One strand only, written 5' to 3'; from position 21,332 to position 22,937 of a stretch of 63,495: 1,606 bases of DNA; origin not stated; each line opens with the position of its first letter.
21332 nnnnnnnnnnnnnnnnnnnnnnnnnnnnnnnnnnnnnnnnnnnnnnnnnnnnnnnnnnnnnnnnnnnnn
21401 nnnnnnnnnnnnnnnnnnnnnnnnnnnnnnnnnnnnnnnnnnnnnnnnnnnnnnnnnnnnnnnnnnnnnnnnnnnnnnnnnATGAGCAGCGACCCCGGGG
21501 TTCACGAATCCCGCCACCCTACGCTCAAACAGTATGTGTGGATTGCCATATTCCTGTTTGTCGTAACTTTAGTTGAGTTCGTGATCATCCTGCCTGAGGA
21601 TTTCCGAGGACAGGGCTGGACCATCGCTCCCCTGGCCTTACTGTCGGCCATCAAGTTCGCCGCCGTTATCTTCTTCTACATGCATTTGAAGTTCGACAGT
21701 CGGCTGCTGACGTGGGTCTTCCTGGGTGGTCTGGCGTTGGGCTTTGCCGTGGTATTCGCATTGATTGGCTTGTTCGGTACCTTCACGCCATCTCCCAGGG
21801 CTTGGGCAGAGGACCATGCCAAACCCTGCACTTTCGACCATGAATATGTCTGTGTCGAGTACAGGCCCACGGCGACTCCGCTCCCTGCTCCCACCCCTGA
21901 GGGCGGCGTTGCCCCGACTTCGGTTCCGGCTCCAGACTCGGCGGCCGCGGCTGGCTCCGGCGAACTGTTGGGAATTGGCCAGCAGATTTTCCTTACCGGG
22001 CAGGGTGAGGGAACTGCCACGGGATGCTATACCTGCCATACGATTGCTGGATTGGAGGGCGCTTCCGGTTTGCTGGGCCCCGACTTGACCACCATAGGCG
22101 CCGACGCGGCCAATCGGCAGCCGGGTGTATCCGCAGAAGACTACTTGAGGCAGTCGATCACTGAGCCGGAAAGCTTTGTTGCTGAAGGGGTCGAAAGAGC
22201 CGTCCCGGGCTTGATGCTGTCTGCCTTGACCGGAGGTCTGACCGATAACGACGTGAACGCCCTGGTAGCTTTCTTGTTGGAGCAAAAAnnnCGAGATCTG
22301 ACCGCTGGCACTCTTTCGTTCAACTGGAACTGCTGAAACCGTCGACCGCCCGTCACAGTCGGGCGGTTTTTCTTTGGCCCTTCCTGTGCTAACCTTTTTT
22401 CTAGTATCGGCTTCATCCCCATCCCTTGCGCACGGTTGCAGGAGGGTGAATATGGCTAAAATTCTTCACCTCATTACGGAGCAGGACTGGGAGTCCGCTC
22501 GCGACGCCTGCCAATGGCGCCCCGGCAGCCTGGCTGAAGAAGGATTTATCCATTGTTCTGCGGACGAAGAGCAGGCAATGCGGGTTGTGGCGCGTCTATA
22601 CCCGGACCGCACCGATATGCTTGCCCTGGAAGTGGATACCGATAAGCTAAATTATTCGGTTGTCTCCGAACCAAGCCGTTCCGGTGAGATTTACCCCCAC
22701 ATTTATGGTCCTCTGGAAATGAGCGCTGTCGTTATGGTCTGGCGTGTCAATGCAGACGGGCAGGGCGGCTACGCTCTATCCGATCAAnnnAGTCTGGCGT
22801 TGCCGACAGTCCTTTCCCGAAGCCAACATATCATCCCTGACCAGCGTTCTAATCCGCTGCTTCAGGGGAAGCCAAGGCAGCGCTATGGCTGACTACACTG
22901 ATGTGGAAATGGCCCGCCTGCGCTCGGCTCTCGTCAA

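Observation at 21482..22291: Oxidase subunit IV fused to a second cytochrome c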

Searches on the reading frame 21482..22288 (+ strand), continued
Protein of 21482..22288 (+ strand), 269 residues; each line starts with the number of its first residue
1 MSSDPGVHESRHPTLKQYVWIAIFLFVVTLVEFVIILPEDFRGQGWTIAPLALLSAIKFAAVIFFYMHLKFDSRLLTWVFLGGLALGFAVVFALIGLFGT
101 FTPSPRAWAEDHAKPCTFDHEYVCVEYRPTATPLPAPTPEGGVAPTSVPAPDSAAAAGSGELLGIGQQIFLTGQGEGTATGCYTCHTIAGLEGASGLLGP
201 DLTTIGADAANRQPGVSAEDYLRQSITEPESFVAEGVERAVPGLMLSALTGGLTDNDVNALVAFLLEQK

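Call 30: search_protein_representatives(alignment_id=A1)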
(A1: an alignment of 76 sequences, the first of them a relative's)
Query: 76 sequences, 261 profile positions. Proteins with E-value up to 0.001 (for the whole library): 7488; up to 1e-10: 2434; up to 1e-30: 91. The best 150 are listed.
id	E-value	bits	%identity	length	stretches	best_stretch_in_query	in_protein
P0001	3.0e-126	436.8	-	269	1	1-261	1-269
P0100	3.2e-93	328.6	-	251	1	4-261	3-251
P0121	4.9e-92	324.7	-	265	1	5-261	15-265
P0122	2.0e-91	322.7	-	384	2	1-259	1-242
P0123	4.5e-88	311.7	-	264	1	5-260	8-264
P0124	4.4e-85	301.9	-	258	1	1-261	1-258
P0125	1.2e-75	271.0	-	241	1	1-261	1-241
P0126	5.0e-75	268.9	-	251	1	1-261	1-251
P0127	8.3e-74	264.9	-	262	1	3-260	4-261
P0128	6.0e-73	262.1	-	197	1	1-199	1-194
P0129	4.6e-71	255.9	-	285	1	10-259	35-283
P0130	2.8e-70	253.4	-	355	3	137-261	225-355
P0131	2.6e-68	246.9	-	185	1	3-140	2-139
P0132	3.1e-68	246.7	-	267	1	2-261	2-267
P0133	1.4e-61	224.8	-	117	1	1-106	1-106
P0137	2.7e-55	204.2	-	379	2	172-261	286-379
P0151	1.9e-45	172.0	-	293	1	1-155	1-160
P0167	8.3e-40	153.5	-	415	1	4-129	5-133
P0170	8.3e-39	150.2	-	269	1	6-131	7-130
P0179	6.9e-37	143.9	-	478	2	4-106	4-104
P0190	1.6e-35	139.4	-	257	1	1-123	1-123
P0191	2.2e-35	139.0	-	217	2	148-257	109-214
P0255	6.4e-27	111.3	-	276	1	3-112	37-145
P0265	4.8e-26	108.4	-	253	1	4-167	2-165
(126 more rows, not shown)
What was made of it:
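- Profile hits include many multidomain proteins that carry this domain (call 30).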

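Call 33: search_protein_families(library=pfam, proteins=[P0167, P0170, P0190, P0151, P0179, P0137, P0130, P0191, P0265, P0255], max_evalue=0.01)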
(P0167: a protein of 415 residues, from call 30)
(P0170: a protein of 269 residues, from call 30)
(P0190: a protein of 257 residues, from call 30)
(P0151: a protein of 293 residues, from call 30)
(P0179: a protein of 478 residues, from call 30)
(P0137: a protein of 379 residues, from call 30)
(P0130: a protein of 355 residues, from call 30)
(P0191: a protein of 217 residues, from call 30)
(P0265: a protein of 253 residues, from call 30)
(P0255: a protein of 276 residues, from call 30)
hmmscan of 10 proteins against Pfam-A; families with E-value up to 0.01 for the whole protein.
P0167 (415 aa): 7 families
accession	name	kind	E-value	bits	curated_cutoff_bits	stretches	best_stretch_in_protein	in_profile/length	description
PF00127.26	Copper-bind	-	1.1e-24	87.1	21.2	2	301-414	4-98/99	Copper binding proteins, plastocyanin/azurin family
PF13473.12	Cupredoxin_1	-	1.5e-09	38.3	27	0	230-258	67-95/104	Cupredoxin-like domain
PF06525.17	SoxE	-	4.3e-09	36.5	21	1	177-261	47-128/149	Sulfocyanin (SoxE) domain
PF03626.19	COX4_pro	-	5.7e-06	27.1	28.9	1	21-92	2-68/72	Prokaryotic Cytochrome C oxidase subunit IV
PF04151.21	PPC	-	8.1e-05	23.8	25.9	0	317-397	8-65/70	Bacterial pre-peptidase C-terminal domain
PF19078.6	Big_12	-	0.00035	21.2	27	0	311-354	11-55/102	Bacterial Ig-like domain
PF16915.10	Eryth_link_C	-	0.0028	18.1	27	0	237-265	72-100/121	Annelid erythrocruorin linker subunit C-terminus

P0170 (269 aa): 4 families
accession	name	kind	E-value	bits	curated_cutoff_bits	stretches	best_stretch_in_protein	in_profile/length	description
PF00127.26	Copper-bind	-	4.1e-12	46.8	21.2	1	158-269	9-99/99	Copper binding proteins, plastocyanin/azurin family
PF03626.19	COX4_pro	-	2.9e-10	40.8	28.9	1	20-87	1-68/72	Prokaryotic Cytochrome C oxidase subunit IV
PF06525.17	SoxE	-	0.00021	21.3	21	1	172-268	45-138/149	Sulfocyanin (SoxE) domain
PF13473.12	Cupredoxin_1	-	0.0026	18.2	27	0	212-261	63-100/104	Cupredoxin-like domain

P0190 (257 aa): 3 families
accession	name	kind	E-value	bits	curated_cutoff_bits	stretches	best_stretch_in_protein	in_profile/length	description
PF03626.19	COX4_pro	-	4.5e-09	37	28.9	1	20-85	2-67/72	Prokaryotic Cytochrome C oxidase subunit IV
PF00127.26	Copper-bind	-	1.5e-07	32.2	21.2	1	146-255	9-98/99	Copper binding proteins, plastocyanin/azurin family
PF06820.17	Phage_fiber_C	-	0.0062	17.3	25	0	193-233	8-48/64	Putative prophage tail fibre C-terminus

P0151 (293 aa): 3 families
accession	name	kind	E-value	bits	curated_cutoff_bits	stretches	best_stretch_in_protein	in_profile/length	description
PF00127.26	Copper-bind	-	1.9e-11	44.7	21.2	1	178-291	5-98/99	Copper binding proteins, plastocyanin/azurin family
PF03626.19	COX4_pro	-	3.9e-08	34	28.9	1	20-91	2-68/72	Prokaryotic Cytochrome C oxidase subunit IV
PF13473.12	Cupredoxin_1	-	3.6e-05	24.2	27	0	254-280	70-96/104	Cupredoxin-like domain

P0179 (478 aa): 3 families
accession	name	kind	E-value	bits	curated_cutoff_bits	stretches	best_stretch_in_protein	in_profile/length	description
PF03626.19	COX4_pro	-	6.5e-09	36.5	28.9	1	21-85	3-67/72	Prokaryotic Cytochrome C oxidase subunit IV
PF00034.26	Cytochrom_C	-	1.4e-07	33.1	21.3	1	376-469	3-89/90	Cytochrome c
PF13442.11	Cytochrome_CBB3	-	0.0028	18.4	27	1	383-466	11-68/68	Cytochrome C oxidase, cbb3-type, subunit III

P0137 (379 aa): 3 families
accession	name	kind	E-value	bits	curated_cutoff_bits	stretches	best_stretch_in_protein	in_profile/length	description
PF01833.30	TIG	-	1.7e-24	86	20.9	2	107-185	1-79/84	IPT/TIG domain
PF03626.19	COX4_pro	-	2.2e-11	44.4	28.9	1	20-86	2-68/72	Prokaryotic Cytochrome C oxidase subunit IV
PF00034.26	Cytochrom_C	-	2.3e-05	26.1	21.3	1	294-378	12-89/90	Cytochrome c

P0130 (355 aa): 3 families
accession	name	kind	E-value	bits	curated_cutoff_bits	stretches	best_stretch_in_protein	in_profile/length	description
PF00034.26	Cytochrom_C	-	5.7e-13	50.4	21.3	2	269-353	12-88/90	Cytochrome c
PF03626.19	COX4_pro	-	1.1e-09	39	28.9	1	20-88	2-70/72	Prokaryotic Cytochrome C oxidase subunit IV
PF13442.11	Cytochrome_CBB3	-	8.1e-08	32.9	27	1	121-192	11-68/68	Cytochrome C oxidase, cbb3-type, subunit III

P0191 (217 aa): 3 families
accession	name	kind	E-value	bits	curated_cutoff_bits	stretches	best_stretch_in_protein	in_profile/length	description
PF00034.26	Cytochrom_C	-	2.6e-09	38.7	21.3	1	124-217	3-89/90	Cytochrome c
PF03626.19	COX4_pro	-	7.2e-09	36.4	28.9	1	23-90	4-70/72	Prokaryotic Cytochrome C oxidase subunit IV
PF13442.11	Cytochrome_CBB3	-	4.6e-06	27.3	27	1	121-214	2-68/68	Cytochrome C oxidase, cbb3-type, subunit III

P0265 (253 aa): 2 families
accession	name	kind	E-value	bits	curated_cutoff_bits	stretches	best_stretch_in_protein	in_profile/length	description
PF03626.19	COX4_pro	-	3e-10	40.8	28.9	1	20-91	4-71/72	Prokaryotic Cytochrome C oxidase subunit IV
PF21827.1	New_glue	-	0.0017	18.5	31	1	115-182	19-83/94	New glue protein family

P0255 (276 aa): 6 families
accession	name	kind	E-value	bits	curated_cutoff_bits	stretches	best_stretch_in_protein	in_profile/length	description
PF03626.19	COX4_pro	-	2.6e-10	41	28.9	1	55-123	3-71/72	Prokaryotic Cytochrome C oxidase subunit IV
PF13473.12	Cupredoxin_1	-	1.5e-08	35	27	1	196-275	31-104/104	Cupredoxin-like domain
PF00127.26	Copper-bind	-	2.6e-06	28.2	21.2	1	189-276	6-99/99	Copper binding proteins, plastocyanin/azurin family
PF06525.17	SoxE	-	0.00093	19.2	21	0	249-275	112-138/149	Sulfocyanin (SoxE) domain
PF23509.1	MSMEG_3727_PQQ-assoc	-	0.005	16.7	27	1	191-275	50-134/152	MSMEG_3727, PQQ-associated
PF07695.17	7TMR-DISM_7TM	-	0.0091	16.4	29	0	10-138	66-180/205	7TM diverse intracellular signalling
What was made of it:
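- Other relatives insert rigid IPT/TIG or repeat spacers (call 33). IPT/TIG spacers in P0137 suggest a defined stand-off distance (call 33).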

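Call 36: find_related_loci(query=A2, collection=genome_contigs, flank=8000)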
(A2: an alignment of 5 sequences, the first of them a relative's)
Query A2 (269 aa) in genome_contigs; peptide patterns used: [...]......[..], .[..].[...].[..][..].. (x = any residue, [..] = any of these).
600 stretches matched a pattern (row limit reached: there are more); 535 encode a relative of the query (tblastn E <= 1e-3); the best 80 are kept; 80 distinct loci.
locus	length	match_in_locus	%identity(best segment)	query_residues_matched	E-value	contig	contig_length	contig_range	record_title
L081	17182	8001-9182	49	11-269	5e-70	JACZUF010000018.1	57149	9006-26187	MAG: Chloroflexota bacterium isolate B15T1B11 B15T1B11_NODE93, whole genome shotgun sequence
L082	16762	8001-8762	51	8-269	1e-68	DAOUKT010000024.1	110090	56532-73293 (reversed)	MAG TPA_asm: Dehalococcoidia bacterium isolate S7_359 k113_2005840, whole genome shotgun sequence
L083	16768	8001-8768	48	12-269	1e-66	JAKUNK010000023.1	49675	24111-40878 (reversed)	MAG: Dehalococcoidia bacterium isolate ALOHA_A2.0_5 A2.0-Dehalococcoidia-6_23, whole genome shotgun sequence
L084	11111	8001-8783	47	7-269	1e-64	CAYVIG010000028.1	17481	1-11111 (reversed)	MAG TPA_asm: uncultured Dehalococcoidia bacterium isolate SRP077602_co4_651 genome assembly, contig: NODE_5592_length_17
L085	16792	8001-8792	47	1-268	1e-64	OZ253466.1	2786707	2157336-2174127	MAG: Dehalococcoidia bacterium isolate 7f7fcc17-106b-4c1d-a8d7-7cf201ad70ef genome assembly, chromosome: 1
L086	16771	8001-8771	46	12-269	3e-64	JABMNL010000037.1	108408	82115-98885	MAG: SAR202 cluster bacterium isolate bin.363 k141_3222465, whole genome shotgun sequence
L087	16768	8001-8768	48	12-269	1e-63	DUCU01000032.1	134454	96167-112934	MAG TPA_asm: Dehalococcoidia bacterium isolate UWMA-0337 NODE_184_length_134454_cov_0.211566, whole genome shotgun seque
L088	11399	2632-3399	48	12-269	1e-63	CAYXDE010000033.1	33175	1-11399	MAG TPA_asm: uncultured Dehalococcoidia bacterium isolate SRP077602_co6_377 genome assembly, contig: NODE_2177_length_33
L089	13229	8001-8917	47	8-269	3e-62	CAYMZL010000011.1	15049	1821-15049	MAG TPA_asm: uncultured Dehalococcoidia bacterium isolate binchicken_co138_79 genome assembly, contig: NODE_513_length_1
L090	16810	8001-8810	43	1-268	5e-60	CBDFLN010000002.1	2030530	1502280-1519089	MAG: Dehalococcoidia bacterium isolate 003fc3b9-e64e-4308-b6bf-e309b32d3edc genome assembly, contig: contig_2, whole gen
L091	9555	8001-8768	44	3-258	1e-59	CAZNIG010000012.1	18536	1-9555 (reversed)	MAG TPA_asm: uncultured Dehalococcoidia bacterium isolate SRP092796_co1_734 genome assembly, contig: k141_6970798, whole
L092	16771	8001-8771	45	1-258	3e-59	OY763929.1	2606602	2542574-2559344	MAG: Dehalococcoidia bacterium isolate b8c59f79-82fb-4549-ad1a-ab6c7f2c8c82 genome assembly, chromosome: 1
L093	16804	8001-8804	43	1-268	2e-59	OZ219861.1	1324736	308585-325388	MAG: Dehalococcoidia bacterium isolate 64608d2e-b53d-4acf-b835-26db22483995 genome assembly, chromosome: 3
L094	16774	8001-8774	40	12-269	1e-55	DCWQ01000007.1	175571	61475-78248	MAG TPA_asm: Dehalococcoidia bacterium UBA2158 UBA2158_contig_533, whole genome shotgun sequence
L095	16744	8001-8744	43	12-269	6e-55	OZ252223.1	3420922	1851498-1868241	MAG: Dehalococcoidia bacterium isolate 61792766-41d2-4ca2-9188-a4e588d315ea genome assembly, chromosome: 1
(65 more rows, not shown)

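Call 54: find_related_loci(query=A3, collection=genome_contigs, flank=7000)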
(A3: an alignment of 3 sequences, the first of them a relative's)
Query A3 (217 aa) in genome_contigs; peptide patterns used: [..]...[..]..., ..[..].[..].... (x = any residue, [..] = any of these).
135 stretches matched a pattern; 76 encode a relative of the query (tblastn E <= 1e-3); 76 distinct loci.
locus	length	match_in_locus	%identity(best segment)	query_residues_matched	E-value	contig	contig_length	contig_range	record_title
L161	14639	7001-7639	67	1-217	2e-90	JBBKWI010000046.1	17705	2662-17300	MAG: Candidatus Sericytochromatia bacterium isolate metabat_bins.305 k119_4241803, whole genome shotgun sequence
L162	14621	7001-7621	65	11-217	3e-88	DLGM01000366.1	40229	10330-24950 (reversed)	MAG TPA_asm: Cyanobacteria bacterium UBA7694 UBA7694_contig_17709, whole genome shotgun sequence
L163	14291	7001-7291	43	5-96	6e-16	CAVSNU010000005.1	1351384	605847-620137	MAG: uncultured Chloroflexia bacterium isolate MFD03066.bin.1.56 genome assembly, contig: contig_7346, whole genome shot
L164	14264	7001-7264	43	6-94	4e-15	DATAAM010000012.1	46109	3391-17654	MAG TPA_asm: Acidimicrobiales bacterium isolate SMAG_U6672 k141_1627198, whole genome shotgun sequence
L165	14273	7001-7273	38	1-94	6e-15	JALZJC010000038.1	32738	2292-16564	MAG: Actinomycetota bacterium isolate MOJ bin30 SC8837-39_k127_1005663, whole genome shotgun sequence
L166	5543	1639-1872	38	19-98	7e-14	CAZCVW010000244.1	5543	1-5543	MAG TPA_asm: uncultured Burkholderiales bacterium isolate SRP136066_co1_408 genome assembly, contig: NODE_25201_length_5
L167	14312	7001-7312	38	5-100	2e-13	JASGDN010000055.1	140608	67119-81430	MAG: Thermomicrobiales bacterium isolate 4M006 JMF-2106-05-0004.bin.6_55, whole genome shotgun sequence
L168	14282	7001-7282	43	5-93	6e-13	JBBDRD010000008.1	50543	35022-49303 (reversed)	MAG: Trueperaceae bacterium isolate LejiaC_2_62_17 Lejia_C_1608_length_50543_cov_10, whole genome shotgun sequence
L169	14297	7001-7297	33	115-216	7e-13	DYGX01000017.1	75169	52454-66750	MAG TPA_asm: Thermoflexus sp. isolate BE2012_2_66_22 Afr_mines_BE2012_197_length_75169_cov_8_890247, whole genome shotgu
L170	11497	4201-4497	30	115-216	4e-12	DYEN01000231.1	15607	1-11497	MAG TPA_asm: Anaerolinea sp. isolate Tomsk_5_66_7 Tomsk_k141_32557, whole genome shotgun sequence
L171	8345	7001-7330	37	13-126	2e-11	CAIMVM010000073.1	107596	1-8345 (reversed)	MAG: uncultured proteobacterium isolate ErkenSummer_bin-3819 genome assembly, contig: bin-3819:073/372, whole genome sho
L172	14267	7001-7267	36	9-100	4e-12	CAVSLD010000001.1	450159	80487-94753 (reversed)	MAG: uncultured Iamiaceae bacterium isolate MFD01721.bin.2.172 genome assembly, contig: contig_23823, whole genome shotg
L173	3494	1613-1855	36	18-100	4e-11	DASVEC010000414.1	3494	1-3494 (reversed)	MAG TPA_asm: Iamia sp. isolate SMAG_U2050 k141_506060, whole genome shotgun sequence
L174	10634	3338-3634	35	2-100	5e-11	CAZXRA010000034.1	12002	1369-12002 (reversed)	MAG TPA_asm: uncultured Iamiaceae bacterium isolate binchicken_co31_422 genome assembly, contig: k141_5180410, whole gen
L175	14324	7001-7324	38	10-110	5e-11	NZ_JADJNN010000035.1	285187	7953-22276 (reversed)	MAG: Nannocystis sp. isolate EsbW_18-Q3-R4-48_MAXAC.145 tig00251193-10-2845960, whole genome shotgun sequence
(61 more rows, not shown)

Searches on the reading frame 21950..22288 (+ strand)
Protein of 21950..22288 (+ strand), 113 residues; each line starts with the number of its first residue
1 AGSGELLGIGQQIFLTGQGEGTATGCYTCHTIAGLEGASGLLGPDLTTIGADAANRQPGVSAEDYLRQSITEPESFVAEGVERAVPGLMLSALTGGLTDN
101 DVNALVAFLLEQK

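Call 67: predict_structure(alignment_id=A4)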
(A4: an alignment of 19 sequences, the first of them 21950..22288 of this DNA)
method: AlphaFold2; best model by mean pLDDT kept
length: 113 residues; sequences in the alignment: 19
mean_pLDDT: 90.1   pTM: 0.85
mean pLDDT of the five models: 90.1, 87.0, 86.6, 84.1, 83.7
residues with pLDDT >= 90: 74; 70-90: 36; 50-70: 3; < 50: 0
segments of 3 or more residues with pLDDT < 50: none
pLDDT, mean of each block of 10 residues (from residue 1): 85 96 94 92 91 89 94 81 76 94 97 93
secondary structure, 60 per line:
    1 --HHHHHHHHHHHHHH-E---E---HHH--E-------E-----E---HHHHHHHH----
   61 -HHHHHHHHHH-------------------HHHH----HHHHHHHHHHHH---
elements in order: H3-16 H49-56 H62-71 H91-94 H99-110
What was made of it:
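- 21956..22288 (+): Class I cytochrome c domain (residues 159-269). The heme-binding CYTCH is at 22025-22039 and the putative axial Met245 at 22214-22216. Net charge is -10. The domain-only AF2 model has pLDDT 90 (call 67).
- On Class I c-type cytochrome (Pfam PF00034): The domain-only AF2 model has pLDDT 90.1 (call 67).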

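Call 69: fold_search(model_id=the predicted structure, library=pdb)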
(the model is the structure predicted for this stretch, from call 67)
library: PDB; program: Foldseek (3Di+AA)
matches with E <= 10: 128; with E <= 0.001: 4
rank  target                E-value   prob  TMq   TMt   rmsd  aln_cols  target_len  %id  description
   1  1w2l                  9.9e-05  1.00  0.63  0.73   4.2       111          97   26  Cytochrome c domain of caa3 oxygen oxidoreductase (released 2005-01-19)
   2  7zs2                  2.7e-04  1.00  0.65  0.29   3.8       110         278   29  Diheme cytochrome c Kustd1711 from Kuenenia stuttgartiensis, M292H mutant (released 2023-05-17)
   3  7zs0                  5.7e-04  1.00  0.65  0.29   3.8       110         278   29  Diheme cytochrome c Kustd1711 from Kuenenia stuttgartiensis (released 2023-05-17)
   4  7zs1                  8.4e-04  1.00  0.65  0.29   3.8       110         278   29  Diheme cytochrome c Kustd1711 from Kuenenia stuttgartiensis, M292C mutant (released 2023-05-17)
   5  3oa8_B                2.3e-03  1.00  0.61  0.41   4.5       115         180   25  Diheme SoxAX (released 2011-05-18)
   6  2c1d_B                3.3e-03  0.98  0.56  0.47   6.9       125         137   22  Crystal structure of SoxXA from P. pantotrophus (released 2005-10-06)
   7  8smr_F                3.0e-02  0.75  0.52  0.31  10.7       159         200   18  cytochrome bc1-cbb3 supercomplex from Pseudomonas aeruginosa (released 2023-10-11)
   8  4xyd_B                3.5e-02  0.90  0.53  0.43   5.5       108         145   19  Nitric oxide reductase from Roseobacter denitrificans (RdNOR) (released 2016-05-25)
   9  6cuk                  4.1e-02  0.90  0.55  0.54   3.8       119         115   18  Engineered Cytochrome c from Rhodothermus marinus, Rma TDE (released 2018-06-27)
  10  3o0r_C                4.1e-02  0.84  0.53  0.43   5.1       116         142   19  Crystal structure of nitric oxide reductase from Pseudomonas aeruginosa in complex with antibody fragment (released 2010-12-29)
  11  7eda_V                6.5e-02  0.63  0.51  0.44   5.6       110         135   20  Structure of monomeric photosystem II (released 2021-07-07)
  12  2yev_B                7.0e-02  0.84  0.53  0.21   5.2       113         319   24  Structure of caa3-type cytochrome oxidase (released 2012-05-23)
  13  1c2r_A                7.6e-02  0.51  0.49  0.48   7.2       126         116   20  MOLECULAR STRUCTURE OF CYTOCHROME C2 ISOLATED FROM RHODOBACTER CAPSULATUS DETERMINED AT 2.5 ANGSTROMS RESOLUTION (released 1992-01-15)
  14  3cp5                  9.6e-02  0.85  0.58  0.57   3.7       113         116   18  Cytochrome c from rhodothermus marinus (released 2008-10-28)
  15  9g6b_B                1.2e-01  0.44  0.50  0.32   9.0       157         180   17  cbb3-2 NOH complex (released 2026-01-28)
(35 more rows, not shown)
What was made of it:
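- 21956..22288 (+): The top Foldseek hit is 1W2L, the caa3 cytochrome c domain (E 1e-4, TM 0.63/0.73), followed by Kustd1711 and SoxX (call 69).
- On Class I c-type cytochrome (Pfam PF00034): The top Foldseek hits are all c-type cytochromes: 1W2L at E 1e-4 (TM 0.63/0.73), 7ZS0 and SoxX (call 69).
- Closest known: CcoP/CcoO of cbb3 oxidases and diheme QcrC of actinobacterial bcc-aa3 supercomplexes. Different: Foldseek similarity to these chains is weak (E 0.03-0.5, call 69).
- Foldseek also lists cbb3 and NorC cytochrome subunits (call 69). The best fold match is the oxidase's own haem c domain (call 69).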

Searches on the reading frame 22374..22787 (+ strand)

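Call 25: search_protein_families(library=pfam, proteins=[window:22374-22787:+], max_evalue=0.001)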
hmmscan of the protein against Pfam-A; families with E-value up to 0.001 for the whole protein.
window:22374-22787:+ (138 aa): 1 family
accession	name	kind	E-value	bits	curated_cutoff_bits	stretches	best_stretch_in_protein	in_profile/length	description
PF06108.18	DUF952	-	1.8e-23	82.7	23.7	1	34-122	2-90/90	Protein of unknown function (DUF952)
